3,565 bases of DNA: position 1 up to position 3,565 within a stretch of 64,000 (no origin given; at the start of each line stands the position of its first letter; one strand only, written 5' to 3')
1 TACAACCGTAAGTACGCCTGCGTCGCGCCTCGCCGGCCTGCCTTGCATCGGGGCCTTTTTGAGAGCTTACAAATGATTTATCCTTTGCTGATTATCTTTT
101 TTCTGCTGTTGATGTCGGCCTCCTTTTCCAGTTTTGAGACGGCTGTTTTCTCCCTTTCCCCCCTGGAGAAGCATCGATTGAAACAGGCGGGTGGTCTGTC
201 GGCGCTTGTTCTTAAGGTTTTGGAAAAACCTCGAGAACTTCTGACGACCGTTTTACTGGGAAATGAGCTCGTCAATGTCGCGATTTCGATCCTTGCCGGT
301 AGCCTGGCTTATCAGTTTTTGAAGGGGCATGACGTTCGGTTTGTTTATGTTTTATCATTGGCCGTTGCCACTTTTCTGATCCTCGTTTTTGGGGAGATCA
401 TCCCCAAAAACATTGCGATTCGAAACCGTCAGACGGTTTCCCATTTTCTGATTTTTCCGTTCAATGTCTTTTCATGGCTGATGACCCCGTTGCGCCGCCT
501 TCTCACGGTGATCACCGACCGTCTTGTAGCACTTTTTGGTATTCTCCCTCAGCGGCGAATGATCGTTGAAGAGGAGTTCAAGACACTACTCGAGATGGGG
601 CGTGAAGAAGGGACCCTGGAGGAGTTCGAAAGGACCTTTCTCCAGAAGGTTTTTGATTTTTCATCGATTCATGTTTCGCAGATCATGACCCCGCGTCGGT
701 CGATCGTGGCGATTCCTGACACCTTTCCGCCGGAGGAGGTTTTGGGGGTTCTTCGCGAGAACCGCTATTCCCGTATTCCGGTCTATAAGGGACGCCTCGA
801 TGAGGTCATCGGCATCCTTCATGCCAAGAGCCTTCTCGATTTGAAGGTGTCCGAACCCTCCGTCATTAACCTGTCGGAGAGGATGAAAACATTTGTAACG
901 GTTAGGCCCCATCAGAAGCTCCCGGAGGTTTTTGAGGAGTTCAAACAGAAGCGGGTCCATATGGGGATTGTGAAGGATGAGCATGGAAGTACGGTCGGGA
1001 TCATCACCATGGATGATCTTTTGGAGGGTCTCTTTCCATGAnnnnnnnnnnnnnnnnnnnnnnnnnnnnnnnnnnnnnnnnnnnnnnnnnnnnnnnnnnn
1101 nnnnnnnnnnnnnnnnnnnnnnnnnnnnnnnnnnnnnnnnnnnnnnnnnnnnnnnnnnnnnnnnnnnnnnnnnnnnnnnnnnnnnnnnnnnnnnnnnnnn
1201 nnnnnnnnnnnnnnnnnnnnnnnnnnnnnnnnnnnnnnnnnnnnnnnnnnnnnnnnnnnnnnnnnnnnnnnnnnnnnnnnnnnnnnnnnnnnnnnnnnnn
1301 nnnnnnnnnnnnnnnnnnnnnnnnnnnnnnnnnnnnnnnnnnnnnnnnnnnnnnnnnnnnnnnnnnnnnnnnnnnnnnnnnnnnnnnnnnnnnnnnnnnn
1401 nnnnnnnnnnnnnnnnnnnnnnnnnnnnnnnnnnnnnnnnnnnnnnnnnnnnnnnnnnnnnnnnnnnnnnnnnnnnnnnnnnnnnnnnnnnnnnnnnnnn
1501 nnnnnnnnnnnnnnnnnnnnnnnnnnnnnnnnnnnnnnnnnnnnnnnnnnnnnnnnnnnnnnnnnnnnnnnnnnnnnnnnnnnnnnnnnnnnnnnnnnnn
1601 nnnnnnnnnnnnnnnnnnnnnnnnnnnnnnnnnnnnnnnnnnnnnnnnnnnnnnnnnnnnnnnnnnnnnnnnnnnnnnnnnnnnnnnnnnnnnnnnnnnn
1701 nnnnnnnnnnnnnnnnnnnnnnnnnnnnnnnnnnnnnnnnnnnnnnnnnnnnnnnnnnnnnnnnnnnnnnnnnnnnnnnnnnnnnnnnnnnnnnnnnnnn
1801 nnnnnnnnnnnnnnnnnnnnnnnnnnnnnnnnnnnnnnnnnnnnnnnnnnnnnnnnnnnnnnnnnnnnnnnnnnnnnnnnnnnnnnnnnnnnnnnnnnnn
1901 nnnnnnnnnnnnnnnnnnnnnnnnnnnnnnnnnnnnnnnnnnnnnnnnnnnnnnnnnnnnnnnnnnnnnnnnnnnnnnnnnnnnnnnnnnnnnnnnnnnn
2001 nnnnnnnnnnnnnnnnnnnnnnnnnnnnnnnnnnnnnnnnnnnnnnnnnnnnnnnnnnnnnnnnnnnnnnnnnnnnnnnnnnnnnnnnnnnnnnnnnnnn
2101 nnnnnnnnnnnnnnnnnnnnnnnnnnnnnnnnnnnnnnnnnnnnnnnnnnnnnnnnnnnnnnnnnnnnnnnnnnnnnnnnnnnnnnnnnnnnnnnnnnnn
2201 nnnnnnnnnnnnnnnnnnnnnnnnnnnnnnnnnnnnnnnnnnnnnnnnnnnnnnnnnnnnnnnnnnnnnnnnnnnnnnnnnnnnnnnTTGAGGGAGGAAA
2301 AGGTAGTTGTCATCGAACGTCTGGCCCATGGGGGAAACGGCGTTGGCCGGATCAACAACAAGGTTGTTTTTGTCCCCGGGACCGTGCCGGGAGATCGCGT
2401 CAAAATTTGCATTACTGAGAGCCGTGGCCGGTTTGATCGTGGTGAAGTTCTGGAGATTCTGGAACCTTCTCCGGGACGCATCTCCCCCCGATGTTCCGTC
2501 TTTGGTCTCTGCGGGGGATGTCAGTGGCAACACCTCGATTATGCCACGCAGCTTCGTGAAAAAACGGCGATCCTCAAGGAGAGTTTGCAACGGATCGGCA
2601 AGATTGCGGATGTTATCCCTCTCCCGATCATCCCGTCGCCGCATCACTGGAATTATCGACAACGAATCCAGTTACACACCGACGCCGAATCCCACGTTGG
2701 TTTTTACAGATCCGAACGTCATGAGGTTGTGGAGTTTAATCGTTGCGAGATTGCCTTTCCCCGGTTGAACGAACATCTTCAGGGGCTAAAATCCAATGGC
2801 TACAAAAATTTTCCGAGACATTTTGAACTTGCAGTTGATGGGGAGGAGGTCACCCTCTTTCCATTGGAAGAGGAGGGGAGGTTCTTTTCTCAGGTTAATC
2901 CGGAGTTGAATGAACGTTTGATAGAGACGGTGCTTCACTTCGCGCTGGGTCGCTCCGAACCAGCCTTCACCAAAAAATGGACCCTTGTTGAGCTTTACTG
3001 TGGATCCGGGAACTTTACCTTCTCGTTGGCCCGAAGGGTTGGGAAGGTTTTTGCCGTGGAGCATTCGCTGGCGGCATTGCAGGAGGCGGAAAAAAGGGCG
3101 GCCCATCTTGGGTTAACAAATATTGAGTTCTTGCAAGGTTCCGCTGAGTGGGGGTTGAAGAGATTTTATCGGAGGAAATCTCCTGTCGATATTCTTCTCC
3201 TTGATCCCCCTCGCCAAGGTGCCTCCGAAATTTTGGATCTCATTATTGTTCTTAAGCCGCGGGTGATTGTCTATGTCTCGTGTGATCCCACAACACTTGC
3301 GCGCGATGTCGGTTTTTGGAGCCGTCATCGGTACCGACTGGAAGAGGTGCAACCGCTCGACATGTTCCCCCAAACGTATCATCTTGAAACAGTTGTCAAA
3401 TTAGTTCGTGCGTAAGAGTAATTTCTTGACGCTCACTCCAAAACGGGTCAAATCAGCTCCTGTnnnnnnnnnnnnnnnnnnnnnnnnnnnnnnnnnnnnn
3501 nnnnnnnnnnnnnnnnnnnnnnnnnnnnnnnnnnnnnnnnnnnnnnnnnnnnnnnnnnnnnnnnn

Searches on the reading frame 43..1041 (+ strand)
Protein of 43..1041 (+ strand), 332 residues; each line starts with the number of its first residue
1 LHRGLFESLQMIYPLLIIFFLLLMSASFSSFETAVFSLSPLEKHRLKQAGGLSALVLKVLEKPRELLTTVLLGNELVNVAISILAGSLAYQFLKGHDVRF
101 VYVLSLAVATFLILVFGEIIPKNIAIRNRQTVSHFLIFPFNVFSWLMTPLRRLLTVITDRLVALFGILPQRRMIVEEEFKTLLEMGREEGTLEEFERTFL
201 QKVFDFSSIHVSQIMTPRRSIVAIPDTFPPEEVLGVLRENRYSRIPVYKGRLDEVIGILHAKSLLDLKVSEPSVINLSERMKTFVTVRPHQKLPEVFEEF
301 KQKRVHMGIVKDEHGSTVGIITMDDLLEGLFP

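Call 62: search_protein_families(library=pfam, proteins=[window:43-1041:+], max_evalue=0.01)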
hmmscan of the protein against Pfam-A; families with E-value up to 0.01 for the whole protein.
window:43-1041:+ (332 aa): 2 families
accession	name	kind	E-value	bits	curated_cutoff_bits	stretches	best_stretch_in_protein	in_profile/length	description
PF01595.25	CNNM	-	5.4e-43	147.2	28.4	1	16-194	1-179/181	Cyclin M transmembrane N-terminal domain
PF00571.33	CBS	-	7.6e-18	65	24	2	282-329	7-54/57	CBS domain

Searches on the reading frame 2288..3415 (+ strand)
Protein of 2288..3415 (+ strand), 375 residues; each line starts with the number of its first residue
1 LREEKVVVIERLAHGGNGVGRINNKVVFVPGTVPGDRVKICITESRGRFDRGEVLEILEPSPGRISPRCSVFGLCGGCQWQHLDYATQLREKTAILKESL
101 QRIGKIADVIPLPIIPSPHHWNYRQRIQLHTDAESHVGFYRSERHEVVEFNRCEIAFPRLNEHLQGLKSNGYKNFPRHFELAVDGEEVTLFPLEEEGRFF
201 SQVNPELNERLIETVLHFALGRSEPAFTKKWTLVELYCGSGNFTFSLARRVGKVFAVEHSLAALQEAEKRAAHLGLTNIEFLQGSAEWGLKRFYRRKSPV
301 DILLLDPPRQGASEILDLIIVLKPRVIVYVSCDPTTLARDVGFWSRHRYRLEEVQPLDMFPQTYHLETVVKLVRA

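Call 62: search_protein_families(library=pfam, proteins=[window:2288-3415:+], max_evalue=0.01)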
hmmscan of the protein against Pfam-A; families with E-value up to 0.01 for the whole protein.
window:2288-3415:+ (375 aa): 9 families
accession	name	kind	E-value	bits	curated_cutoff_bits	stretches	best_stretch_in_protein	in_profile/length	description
PF05958.17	tRNA_U5-meth_tr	-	2.4e-21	76.6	23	1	198-374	177-356/357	tRNA (Uracil-5-)-methyltransferase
PF01938.26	TRAM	-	2.4e-12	47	21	1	4-55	7-61/61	TRAM domain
PF13847.12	Methyltransf_31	-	8.1e-10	39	27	1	230-305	4-80/145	Methyltransferase domain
PF03602.21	Cons_hypoth95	-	1.1e-08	35.4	24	1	229-349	41-170/182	Conserved hypothetical protein 95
PF13649.12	Methyltransf_25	-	1.4e-07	32.6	27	1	235-287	3-56/97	Methyltransferase domain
PF01209.24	Ubie_methyltran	-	2e-05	24.5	20.1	1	232-287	50-108/233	ubiE/COQ5 methyltransferase family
PF08241.18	Methyltransf_11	-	0.00025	22.1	21.2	1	238-287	5-52/95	Methyltransferase domain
PF09445.16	Methyltransf_15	-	0.0013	18.8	22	1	233-313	4-85/165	RNA cap guanine-N2 methyltransferase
PF02390.23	Methyltransf_4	-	0.0029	17.6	24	1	232-290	4-64/173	Putative methyltransferase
